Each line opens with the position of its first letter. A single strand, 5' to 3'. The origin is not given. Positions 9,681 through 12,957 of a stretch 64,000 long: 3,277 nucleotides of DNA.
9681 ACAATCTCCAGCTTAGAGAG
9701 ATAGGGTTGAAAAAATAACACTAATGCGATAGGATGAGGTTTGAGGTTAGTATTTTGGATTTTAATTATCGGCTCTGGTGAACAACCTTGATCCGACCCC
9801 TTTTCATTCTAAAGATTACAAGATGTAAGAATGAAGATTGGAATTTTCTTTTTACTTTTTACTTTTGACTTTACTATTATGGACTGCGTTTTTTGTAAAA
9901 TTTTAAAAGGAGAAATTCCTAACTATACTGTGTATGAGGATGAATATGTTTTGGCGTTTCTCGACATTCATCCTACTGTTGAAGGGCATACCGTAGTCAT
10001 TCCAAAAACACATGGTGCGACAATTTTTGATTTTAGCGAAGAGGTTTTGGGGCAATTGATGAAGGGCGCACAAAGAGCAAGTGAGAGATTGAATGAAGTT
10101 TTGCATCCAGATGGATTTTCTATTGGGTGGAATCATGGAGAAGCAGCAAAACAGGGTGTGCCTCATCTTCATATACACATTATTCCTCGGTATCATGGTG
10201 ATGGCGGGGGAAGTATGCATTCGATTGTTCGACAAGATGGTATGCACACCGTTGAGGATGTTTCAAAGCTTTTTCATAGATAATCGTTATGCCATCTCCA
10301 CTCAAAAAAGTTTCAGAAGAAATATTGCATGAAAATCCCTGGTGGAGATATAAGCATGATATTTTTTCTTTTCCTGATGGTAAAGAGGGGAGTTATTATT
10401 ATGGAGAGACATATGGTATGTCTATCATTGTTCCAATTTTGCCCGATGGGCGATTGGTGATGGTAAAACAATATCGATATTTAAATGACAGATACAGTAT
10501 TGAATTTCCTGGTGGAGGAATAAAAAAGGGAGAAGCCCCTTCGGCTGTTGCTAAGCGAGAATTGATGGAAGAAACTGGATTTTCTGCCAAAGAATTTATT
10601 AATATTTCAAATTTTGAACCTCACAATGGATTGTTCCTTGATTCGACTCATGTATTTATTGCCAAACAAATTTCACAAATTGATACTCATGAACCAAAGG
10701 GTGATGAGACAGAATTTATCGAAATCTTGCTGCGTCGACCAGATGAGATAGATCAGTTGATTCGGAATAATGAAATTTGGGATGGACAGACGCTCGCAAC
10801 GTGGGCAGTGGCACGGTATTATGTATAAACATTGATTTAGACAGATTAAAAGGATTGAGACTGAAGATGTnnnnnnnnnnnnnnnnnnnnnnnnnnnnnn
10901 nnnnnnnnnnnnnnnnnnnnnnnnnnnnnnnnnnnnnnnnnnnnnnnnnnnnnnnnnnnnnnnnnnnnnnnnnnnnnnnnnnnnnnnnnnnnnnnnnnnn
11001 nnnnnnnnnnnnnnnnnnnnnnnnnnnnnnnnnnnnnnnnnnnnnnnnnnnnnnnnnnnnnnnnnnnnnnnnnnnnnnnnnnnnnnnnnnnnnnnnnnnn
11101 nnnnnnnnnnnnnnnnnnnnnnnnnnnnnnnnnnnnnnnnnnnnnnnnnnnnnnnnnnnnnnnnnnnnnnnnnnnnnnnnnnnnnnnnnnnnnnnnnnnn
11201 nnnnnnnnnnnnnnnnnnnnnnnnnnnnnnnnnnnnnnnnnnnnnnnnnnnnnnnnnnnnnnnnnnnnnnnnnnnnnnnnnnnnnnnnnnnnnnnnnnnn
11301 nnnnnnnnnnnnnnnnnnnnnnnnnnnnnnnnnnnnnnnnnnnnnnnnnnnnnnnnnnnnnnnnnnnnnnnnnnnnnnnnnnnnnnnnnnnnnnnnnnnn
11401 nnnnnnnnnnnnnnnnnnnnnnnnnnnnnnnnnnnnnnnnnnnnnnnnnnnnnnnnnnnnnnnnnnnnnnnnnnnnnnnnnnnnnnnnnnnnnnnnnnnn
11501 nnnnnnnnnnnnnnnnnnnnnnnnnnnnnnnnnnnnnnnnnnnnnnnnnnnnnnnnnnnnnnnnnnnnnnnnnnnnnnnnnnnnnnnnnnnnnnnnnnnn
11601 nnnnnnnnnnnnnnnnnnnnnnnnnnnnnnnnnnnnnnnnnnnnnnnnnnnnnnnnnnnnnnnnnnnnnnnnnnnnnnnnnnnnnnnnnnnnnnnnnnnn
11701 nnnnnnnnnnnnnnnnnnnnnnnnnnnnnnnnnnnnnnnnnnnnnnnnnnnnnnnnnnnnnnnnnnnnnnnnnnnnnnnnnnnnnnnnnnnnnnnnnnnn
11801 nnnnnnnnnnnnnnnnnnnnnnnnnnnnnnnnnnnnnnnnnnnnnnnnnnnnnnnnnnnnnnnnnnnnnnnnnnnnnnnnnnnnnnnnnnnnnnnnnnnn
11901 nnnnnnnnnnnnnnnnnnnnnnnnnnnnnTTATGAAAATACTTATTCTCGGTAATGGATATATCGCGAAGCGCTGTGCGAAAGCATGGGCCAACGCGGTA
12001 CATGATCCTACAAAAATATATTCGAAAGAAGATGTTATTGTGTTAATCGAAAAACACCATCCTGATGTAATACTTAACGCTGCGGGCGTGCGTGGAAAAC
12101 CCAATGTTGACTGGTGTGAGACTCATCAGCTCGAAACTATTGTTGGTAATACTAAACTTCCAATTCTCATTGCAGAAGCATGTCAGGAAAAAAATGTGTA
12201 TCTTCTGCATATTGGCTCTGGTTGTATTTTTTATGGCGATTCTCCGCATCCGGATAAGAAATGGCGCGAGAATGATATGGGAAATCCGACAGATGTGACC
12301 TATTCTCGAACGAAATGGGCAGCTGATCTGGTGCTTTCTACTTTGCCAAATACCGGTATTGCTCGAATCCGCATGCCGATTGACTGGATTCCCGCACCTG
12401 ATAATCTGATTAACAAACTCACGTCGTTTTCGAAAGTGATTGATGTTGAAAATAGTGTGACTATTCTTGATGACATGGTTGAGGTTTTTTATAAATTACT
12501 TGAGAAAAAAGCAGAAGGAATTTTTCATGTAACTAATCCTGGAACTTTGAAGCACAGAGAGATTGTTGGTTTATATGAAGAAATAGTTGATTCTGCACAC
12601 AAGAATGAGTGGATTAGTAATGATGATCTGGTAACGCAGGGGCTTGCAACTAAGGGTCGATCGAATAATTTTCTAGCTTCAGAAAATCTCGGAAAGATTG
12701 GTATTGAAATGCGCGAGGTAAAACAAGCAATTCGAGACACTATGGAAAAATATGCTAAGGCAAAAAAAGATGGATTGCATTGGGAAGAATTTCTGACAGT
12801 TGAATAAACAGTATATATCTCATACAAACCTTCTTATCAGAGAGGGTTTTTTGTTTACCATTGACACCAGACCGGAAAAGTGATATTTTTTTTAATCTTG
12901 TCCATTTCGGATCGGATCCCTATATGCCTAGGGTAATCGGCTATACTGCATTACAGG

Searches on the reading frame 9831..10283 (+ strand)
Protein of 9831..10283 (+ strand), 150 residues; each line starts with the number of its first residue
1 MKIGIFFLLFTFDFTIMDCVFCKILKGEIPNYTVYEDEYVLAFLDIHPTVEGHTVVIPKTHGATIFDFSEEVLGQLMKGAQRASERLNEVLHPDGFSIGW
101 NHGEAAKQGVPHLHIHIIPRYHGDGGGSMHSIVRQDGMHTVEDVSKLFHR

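Call 29: search_protein_families(library=pfam, proteins=[window:9831-10283:+], max_evalue=0.01)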
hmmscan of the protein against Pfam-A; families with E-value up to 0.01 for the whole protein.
window:9831-10283:+ (150 aa): 2 families
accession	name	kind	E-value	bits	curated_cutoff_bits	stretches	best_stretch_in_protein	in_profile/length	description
PF01230.28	HIT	-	8.7e-27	94.1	21.5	1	27-122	2-97/98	HIT domain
PF11969.13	DcpS_C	-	1.7e-14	54.7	24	1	19-119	2-101/114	Scavenger mRNA decapping enzyme C-term binding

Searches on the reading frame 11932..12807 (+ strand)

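Call 7: search_protein_families(library=pfam, proteins=[window:11932-12807:+])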
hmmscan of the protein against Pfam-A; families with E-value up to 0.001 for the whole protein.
window:11932-12807:+ (291 aa): 2 families
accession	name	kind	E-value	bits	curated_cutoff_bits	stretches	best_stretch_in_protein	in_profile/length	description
PF04321.23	RmlD_sub_bind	-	2e-15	57.1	27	1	25-272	33-283/287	RmlD substrate binding domain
PF01370.27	Epimerase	-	2.1e-10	40.8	20.9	1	30-135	51-153/240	NAD dependent epimerase/dehydratase family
